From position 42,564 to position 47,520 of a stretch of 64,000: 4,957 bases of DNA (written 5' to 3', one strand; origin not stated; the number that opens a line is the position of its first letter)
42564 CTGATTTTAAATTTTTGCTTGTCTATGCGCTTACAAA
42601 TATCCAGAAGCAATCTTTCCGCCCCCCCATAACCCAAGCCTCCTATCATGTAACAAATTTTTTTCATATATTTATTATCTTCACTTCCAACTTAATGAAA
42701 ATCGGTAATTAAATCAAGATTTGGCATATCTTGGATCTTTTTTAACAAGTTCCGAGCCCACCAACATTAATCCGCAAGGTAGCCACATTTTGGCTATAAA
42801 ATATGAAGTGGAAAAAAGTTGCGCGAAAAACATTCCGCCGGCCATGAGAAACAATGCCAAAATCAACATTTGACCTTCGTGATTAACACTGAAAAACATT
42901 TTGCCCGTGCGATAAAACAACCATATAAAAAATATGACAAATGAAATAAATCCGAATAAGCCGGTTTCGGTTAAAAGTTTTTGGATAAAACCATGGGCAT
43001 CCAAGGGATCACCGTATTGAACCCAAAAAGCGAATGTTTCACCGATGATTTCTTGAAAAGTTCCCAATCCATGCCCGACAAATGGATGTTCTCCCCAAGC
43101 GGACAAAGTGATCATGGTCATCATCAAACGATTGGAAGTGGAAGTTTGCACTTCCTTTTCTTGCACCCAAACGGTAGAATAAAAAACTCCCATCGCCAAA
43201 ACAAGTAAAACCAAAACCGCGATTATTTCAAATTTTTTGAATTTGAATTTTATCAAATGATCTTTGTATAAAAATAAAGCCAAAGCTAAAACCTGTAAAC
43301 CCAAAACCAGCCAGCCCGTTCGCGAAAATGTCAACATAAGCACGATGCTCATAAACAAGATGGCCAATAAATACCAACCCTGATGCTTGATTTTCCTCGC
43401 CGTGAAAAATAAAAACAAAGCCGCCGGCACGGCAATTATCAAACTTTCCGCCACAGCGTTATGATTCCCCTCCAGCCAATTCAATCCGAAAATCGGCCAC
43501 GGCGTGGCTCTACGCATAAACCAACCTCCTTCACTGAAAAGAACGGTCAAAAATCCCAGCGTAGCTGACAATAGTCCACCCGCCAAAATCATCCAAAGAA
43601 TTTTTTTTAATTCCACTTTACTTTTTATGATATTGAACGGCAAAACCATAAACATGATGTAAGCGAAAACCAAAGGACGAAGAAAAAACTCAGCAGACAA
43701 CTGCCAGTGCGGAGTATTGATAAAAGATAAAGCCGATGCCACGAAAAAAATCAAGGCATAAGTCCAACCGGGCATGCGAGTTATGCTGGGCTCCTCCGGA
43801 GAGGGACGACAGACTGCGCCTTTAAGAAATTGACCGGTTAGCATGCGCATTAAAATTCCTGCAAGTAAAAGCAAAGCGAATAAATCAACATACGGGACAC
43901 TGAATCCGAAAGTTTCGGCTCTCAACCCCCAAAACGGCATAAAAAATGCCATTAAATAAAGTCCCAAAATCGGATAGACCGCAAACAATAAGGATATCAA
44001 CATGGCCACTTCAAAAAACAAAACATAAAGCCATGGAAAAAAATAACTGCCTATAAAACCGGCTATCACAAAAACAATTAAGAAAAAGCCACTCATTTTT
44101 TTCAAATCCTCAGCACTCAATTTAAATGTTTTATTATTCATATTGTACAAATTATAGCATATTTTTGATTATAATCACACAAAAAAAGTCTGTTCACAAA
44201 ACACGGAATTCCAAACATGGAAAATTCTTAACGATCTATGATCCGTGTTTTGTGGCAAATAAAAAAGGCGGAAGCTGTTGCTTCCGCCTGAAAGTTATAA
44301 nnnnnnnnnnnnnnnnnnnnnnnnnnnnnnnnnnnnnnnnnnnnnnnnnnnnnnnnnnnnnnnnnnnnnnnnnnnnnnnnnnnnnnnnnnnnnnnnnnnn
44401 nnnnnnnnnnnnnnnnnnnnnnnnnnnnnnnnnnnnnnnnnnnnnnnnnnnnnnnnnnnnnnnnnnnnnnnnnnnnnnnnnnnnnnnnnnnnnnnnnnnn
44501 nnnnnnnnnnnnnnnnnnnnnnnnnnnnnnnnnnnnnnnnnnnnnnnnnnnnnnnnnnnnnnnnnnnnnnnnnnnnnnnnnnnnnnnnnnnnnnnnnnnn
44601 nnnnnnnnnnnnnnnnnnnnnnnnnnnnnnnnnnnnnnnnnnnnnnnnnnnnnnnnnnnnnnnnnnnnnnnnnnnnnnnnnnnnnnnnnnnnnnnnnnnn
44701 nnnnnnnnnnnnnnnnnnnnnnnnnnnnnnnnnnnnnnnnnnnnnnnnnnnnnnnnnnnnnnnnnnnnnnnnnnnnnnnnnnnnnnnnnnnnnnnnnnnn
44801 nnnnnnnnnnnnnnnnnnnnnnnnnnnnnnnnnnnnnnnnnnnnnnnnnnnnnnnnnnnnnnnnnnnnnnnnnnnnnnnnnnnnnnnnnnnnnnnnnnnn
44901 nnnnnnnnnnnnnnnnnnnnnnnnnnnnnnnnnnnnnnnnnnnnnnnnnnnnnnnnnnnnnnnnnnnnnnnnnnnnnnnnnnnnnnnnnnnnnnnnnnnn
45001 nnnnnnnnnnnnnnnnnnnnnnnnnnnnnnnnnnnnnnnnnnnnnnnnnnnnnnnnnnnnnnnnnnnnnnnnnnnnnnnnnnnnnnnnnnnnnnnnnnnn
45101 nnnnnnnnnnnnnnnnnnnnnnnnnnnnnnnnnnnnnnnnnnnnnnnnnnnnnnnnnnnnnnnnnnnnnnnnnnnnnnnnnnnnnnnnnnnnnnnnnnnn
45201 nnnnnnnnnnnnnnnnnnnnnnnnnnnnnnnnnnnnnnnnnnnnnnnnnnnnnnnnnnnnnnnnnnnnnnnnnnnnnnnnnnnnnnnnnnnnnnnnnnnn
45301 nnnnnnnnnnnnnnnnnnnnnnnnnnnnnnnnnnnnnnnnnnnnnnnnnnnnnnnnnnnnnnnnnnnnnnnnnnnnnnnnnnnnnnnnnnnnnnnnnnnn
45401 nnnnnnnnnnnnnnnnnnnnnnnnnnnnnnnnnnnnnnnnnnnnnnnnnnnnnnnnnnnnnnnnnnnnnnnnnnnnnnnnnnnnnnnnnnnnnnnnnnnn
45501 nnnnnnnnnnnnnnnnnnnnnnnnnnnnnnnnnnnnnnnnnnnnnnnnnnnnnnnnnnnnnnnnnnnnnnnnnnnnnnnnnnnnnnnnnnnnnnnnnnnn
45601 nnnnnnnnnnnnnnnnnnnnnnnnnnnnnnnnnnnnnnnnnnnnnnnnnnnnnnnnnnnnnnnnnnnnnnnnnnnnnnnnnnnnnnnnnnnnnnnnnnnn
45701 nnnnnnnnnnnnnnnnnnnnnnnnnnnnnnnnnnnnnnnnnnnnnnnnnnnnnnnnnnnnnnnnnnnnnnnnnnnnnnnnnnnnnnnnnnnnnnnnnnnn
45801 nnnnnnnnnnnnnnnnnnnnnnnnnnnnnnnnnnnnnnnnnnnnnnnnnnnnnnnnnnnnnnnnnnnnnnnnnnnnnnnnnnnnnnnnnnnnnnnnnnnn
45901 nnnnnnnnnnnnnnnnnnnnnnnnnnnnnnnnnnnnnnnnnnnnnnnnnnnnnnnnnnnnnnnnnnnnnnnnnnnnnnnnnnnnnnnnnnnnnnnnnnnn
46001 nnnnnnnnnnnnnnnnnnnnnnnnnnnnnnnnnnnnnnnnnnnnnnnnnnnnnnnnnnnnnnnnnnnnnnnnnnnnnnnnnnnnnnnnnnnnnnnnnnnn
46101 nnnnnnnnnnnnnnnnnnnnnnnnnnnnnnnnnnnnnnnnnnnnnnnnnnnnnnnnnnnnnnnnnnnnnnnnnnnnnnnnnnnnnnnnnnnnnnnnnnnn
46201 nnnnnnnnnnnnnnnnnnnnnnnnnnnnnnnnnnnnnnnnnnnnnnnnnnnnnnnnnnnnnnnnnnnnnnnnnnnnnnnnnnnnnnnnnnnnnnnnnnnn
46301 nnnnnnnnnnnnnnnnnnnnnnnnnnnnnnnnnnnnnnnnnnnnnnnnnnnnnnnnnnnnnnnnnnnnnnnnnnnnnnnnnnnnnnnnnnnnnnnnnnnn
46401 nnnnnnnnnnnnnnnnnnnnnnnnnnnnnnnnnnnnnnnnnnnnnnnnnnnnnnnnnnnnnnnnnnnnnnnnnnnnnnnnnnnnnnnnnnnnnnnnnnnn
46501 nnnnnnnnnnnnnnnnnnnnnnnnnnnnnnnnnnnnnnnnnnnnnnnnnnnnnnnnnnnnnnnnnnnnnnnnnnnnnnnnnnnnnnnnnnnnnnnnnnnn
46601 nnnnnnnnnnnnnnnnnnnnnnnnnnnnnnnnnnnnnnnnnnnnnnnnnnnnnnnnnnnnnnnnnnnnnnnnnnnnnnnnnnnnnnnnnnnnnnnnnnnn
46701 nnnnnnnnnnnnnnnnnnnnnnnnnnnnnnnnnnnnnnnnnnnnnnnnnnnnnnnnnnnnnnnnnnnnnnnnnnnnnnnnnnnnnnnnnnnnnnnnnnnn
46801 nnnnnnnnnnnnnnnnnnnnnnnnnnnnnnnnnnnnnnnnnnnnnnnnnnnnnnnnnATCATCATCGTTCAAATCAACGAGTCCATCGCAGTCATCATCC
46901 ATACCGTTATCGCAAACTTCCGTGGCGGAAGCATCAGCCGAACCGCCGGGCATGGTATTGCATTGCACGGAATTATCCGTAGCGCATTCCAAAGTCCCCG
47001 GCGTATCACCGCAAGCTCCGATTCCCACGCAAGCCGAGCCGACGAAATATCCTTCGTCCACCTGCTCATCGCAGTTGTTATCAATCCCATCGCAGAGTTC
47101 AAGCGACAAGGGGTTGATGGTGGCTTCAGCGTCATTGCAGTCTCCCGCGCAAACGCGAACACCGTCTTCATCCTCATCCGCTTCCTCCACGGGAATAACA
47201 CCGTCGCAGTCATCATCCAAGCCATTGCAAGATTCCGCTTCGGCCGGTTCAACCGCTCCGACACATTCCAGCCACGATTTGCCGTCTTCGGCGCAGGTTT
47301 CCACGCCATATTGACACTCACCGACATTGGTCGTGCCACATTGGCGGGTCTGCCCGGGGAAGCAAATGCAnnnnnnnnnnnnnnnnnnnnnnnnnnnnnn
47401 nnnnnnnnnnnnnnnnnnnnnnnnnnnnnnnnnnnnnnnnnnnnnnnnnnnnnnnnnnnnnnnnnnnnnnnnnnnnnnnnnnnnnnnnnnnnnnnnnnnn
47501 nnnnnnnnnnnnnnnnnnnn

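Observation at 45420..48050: Near-identical about 510-bp tandem DNA repeats inside the giant gene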

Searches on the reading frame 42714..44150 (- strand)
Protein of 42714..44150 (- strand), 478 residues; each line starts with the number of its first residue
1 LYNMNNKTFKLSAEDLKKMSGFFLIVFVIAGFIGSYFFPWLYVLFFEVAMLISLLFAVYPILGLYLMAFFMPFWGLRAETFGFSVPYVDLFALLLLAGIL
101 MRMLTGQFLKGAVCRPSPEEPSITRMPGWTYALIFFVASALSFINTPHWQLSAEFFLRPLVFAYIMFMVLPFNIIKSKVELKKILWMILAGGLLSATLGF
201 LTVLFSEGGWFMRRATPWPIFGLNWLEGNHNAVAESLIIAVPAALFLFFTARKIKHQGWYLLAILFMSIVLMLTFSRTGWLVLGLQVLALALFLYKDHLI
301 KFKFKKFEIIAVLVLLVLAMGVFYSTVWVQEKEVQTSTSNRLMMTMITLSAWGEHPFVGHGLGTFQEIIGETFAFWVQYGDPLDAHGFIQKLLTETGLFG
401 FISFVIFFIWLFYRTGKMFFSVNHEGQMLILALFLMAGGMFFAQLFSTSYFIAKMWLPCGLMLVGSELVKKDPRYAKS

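Call 6: search_protein_families(library=pfam, proteins=[window:42714-44150:-], max_evalue=0.01)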
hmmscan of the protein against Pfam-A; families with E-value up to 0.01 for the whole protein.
window:42714-44150:- (478 aa): 1 family
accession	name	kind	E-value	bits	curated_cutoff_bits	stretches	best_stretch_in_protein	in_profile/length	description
PF04932.20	Wzy_C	-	1.7e-15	57.6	31.7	1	262-405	1-149/149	O-Antigen ligase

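Call 7: search_protein_families(library=ncbifam, proteins=[window:42714-44150:-], max_evalue=0.01)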
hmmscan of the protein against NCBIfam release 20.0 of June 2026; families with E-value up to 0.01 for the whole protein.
window:42714-44150:- (478 aa): 1 family
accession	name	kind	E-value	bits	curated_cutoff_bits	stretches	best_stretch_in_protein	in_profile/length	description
TIGR04370.1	glyco_rpt_poly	subfamily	2.1e-05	23.7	40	1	129-323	13-232/396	oligosaccharide repeat unit polymerase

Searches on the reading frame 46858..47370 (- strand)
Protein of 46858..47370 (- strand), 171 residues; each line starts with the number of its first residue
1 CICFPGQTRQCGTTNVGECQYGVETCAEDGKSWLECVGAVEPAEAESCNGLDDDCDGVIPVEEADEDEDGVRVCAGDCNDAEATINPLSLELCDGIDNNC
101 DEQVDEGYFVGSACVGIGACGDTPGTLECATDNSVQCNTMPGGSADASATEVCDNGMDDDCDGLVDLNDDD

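Call 42: search_solved_structures(query=A1, max_evalue=1, show_alignments=2)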
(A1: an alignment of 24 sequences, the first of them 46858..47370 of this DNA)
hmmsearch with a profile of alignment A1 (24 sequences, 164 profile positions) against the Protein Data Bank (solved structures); distinct sequences matched with E-value up to 1: 1.
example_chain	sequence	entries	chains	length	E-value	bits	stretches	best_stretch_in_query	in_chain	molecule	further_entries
2vov_A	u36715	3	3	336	0.0054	20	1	60-101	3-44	SURFACE-ASSOCIATED PROTEIN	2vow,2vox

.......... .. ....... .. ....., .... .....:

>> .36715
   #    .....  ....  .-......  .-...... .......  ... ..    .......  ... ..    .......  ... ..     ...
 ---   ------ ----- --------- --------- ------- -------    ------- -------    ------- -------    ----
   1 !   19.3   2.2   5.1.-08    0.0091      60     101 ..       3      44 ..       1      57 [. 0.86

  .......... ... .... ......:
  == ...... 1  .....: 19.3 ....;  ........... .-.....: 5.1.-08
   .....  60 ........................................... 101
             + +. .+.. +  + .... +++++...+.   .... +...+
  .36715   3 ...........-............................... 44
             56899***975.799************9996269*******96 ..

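Call 45: predict_structure(alignment_id=A1)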
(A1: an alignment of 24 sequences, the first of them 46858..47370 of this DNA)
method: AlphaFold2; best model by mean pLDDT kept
length: 171 residues; sequences in the alignment: 24
mean_pLDDT: 80.3   pTM: 0.54
mean pLDDT of the five models: 80.3, 76.9, 76.4, 73.9, 63.0
residues with pLDDT >= 90: 82; 70-90: 42; 50-70: 36; < 50: 11
segments of 3 or more residues with pLDDT < 50: 140-148
pLDDT, mean of each block of 10 residues (from residue 1): 94 92 97 95 90 91 91 92 93 90 84 63 66 70 45 61 56 40
secondary structure, 60 per line:
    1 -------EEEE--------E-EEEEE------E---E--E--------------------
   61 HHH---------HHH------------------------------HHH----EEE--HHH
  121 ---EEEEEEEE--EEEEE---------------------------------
elements in order: E8-11 E22-26 E113-115 E124-131 E134-138

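Call 47: fold_search(model_id=the predicted structure, library=pdb)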
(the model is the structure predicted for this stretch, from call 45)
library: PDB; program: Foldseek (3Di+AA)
matches with E <= 10: 24; with E <= 0.001: 0
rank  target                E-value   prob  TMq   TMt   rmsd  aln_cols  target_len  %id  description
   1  1gl1_J                1.7e+00  0.28  0.12  0.50   4.9        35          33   28  structure of the complex between bovine alpha-chymotrypsin and PMP-C, an inhibitor from the insect Locusta migratoria (released 2001-11-28)
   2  1o7l_B                3.2e+00  0.02  0.13  0.09  22.3       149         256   13  Molybdate-activated form of ModE from Escherichia coli (released 2003-02-20)
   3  5v6i_A                3.4e+00  0.08  0.12  0.17   5.5        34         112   20  Glycan binding protein Y3 from mushroom Coprinus comatus possesses anti-leukemic activity - Pt derivative (released 2017-08-16)
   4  8hc0_A                3.6e+00  0.08  0.13  0.07   4.6        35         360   11  Crystal structure of the extracellular domains of GPR110 (released 2023-09-13)
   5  2w8b_A                4.4e+00  0.07  0.15  0.07   4.4        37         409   22  Crystal structure of processed TolB in complex with Pal (released 2009-02-17)
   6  8d2k_A                4.7e+00  0.03  0.13  0.03   5.5        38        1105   24  Structure of Acidothermus cellulolyticus Cas9 ternary complex (Cleavage Intermediate 2) (released 2023-12-20)
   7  8trs_D                5.0e+00  0.10  0.17  0.21   3.9        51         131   22  Structure of the EphA2 CRD bound to FabS1CE_C1, trigonal form (released 2023-11-22)
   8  8d2q_A                5.0e+00  0.03  0.13  0.03   5.5        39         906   23  Structure of Acidothermus cellulolyticus Cas9 ternary complex (Post-cleavage 1) (released 2023-12-20)
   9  6jcx_D                5.3e+00  0.11  0.14  0.02   3.8        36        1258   19  Mycobacterium tuberculosis transcription initiation complex with ECF sigma factor sigma H and 6nt RNA (released 2019-05-29)
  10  9qsj_n                5.3e+00  0.04  0.10  0.14   6.3        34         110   20  Cryo-EM structure of SKM-70S ribosomal stalled complex in the A-tRNA positioned (Body open) state. (released 2026-02-18)
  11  5mmi_P                5.7e+00  0.05  0.14  0.18   3.9        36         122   17  Structure of the large subunit of the chloroplast ribosome (released 2017-01-11)
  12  8d2o_A                5.7e+00  0.02  0.12  0.04   5.4        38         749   21  Structure of Acidothermus cellulolyticus Cas9 ternary complex (Post-cleavage 2) (released 2023-12-20)
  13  3ejh_B                6.5e+00  0.08  0.14  0.25   3.5        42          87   17  Crystal Structure of the Fibronectin 8-9FnI Domain Pair in Complex with a Type-I Collagen Peptide (released 2009-02-03)
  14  7uw9_G                6.9e+00  0.02  0.10  0.08   3.2        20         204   35  Citrus V-ATPase State 1, H in contact with subunit a (released 2022-07-06)
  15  9gg2_C                6.9e+00  0.01  0.04  0.03  10.0        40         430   20  Structure of IPNV L5 capsid (released 2025-01-08)
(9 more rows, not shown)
